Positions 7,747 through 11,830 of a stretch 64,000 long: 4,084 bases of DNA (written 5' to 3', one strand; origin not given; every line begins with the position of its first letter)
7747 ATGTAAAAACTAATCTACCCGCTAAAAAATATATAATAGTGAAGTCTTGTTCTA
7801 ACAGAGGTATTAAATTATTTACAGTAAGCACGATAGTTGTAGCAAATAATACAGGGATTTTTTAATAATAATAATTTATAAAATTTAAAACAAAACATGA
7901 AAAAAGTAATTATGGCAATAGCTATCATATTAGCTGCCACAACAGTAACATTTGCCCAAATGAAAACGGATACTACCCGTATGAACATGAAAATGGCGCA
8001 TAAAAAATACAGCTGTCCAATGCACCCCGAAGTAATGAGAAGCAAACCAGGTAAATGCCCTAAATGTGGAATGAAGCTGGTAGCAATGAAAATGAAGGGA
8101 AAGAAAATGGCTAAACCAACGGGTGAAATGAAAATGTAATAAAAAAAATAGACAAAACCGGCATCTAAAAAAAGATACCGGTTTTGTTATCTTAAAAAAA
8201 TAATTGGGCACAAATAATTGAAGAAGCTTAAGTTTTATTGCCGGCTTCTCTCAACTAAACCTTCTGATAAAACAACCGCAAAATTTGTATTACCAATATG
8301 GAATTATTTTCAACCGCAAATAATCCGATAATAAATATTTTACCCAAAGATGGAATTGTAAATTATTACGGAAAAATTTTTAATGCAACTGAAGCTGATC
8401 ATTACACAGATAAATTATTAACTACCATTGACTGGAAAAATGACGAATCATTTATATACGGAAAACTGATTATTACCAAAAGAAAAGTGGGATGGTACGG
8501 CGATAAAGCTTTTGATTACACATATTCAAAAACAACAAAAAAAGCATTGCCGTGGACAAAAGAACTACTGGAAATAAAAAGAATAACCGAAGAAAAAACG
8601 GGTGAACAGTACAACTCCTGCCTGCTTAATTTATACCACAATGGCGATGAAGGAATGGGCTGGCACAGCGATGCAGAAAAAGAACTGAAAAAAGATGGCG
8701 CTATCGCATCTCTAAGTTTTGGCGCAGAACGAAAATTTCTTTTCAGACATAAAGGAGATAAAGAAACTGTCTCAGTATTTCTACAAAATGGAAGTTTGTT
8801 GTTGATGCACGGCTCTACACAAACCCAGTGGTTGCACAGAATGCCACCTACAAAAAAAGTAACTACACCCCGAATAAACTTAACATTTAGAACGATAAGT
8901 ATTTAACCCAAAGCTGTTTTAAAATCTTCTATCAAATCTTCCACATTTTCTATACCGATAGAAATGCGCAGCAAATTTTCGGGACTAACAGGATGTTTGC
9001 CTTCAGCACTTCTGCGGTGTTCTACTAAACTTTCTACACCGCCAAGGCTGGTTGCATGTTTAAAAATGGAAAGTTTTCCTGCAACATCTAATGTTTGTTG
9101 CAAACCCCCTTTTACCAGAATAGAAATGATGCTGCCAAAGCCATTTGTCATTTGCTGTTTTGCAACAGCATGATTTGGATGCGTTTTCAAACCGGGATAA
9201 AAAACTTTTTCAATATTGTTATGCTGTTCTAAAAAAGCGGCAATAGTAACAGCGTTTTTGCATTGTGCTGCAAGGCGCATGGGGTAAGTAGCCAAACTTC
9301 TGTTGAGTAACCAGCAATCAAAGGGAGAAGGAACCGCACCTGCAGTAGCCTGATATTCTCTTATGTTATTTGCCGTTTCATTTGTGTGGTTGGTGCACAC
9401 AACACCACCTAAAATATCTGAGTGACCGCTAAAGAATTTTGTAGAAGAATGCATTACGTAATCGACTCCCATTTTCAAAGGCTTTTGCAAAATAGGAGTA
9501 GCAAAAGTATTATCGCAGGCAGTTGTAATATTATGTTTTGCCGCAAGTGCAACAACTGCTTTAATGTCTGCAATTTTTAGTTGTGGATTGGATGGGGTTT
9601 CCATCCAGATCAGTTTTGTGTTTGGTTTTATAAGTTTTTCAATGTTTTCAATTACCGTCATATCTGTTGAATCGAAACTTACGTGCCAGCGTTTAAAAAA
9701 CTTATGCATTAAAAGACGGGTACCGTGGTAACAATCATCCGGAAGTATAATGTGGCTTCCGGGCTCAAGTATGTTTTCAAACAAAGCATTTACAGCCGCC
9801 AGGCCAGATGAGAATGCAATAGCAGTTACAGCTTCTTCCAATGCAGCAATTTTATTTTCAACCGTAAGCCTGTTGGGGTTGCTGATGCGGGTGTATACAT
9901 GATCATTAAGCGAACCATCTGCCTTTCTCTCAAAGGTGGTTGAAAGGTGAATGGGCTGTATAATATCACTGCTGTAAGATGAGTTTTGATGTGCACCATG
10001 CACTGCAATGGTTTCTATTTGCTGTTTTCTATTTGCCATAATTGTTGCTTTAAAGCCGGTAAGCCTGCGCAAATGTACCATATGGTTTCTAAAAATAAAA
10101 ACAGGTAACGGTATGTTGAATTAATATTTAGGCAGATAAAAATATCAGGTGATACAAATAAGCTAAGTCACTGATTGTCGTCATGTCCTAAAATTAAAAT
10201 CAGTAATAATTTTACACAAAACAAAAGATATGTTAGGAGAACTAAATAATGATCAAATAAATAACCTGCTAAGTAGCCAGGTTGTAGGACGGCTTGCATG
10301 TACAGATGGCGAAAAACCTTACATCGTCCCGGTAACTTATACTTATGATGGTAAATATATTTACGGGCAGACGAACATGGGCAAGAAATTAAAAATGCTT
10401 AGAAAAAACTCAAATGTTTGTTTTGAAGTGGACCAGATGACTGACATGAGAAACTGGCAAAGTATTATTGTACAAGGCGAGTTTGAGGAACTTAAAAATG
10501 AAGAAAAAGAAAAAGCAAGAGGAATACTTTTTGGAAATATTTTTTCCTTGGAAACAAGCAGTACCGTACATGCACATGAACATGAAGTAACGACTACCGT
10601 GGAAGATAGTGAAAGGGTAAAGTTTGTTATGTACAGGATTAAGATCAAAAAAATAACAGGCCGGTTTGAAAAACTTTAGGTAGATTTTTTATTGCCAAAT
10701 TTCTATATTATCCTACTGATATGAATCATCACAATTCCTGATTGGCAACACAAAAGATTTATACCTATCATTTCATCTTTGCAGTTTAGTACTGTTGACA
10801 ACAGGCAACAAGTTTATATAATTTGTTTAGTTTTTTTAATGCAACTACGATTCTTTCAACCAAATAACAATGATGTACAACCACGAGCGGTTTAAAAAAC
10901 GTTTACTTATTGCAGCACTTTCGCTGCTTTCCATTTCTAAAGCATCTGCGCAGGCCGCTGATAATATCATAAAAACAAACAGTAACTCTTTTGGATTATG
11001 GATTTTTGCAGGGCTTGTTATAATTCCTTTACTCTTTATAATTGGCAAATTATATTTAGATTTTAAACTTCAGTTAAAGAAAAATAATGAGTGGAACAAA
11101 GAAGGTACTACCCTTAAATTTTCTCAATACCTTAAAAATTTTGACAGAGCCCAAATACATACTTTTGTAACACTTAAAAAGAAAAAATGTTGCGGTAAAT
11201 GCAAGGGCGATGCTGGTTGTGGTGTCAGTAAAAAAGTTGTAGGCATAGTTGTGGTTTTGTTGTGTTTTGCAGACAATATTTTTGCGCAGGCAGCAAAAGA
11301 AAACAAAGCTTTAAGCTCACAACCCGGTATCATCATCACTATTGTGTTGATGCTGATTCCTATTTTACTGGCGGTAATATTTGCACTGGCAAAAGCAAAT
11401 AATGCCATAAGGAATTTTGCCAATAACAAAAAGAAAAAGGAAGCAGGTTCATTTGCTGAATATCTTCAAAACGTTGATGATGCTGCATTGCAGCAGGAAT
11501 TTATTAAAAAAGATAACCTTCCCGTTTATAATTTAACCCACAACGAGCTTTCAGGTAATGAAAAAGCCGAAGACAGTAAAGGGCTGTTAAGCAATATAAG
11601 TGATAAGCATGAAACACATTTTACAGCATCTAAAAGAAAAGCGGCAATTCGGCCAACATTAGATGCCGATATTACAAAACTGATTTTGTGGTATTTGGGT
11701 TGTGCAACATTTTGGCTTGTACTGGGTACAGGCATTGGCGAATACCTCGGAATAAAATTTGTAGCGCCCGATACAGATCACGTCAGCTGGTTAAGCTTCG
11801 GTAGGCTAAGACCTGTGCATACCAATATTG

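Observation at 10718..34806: Four perfect TGAT-N4-ATCA (FNR/FixK-type) boxes, all in promoter regions of the oxidase/stress island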

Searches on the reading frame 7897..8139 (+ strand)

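Call 12: search_protein_families(library=pfam, proteins=[window:7897-8139:+])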
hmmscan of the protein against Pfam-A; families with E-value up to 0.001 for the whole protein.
window:7897-8139:+ (80 aa): 1 family
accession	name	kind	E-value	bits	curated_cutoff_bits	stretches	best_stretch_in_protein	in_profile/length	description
PF19335.5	HMBD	-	1.4e-12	47.8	23.6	1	37-63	1-27/28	Heavy metal binding domain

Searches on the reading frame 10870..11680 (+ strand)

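Call 32: search_protein_families(library=pfam, proteins=[window:10870-11680:+], max_evalue=0.01)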
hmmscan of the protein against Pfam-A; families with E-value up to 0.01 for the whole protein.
window:10870-11680:+ (270 aa): 1 family
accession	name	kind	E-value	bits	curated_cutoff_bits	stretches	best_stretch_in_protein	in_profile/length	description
PF13687.11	DUF4153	-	0.0025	17.5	27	1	35-190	13-166/373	Domain of unknown function (DUF4153)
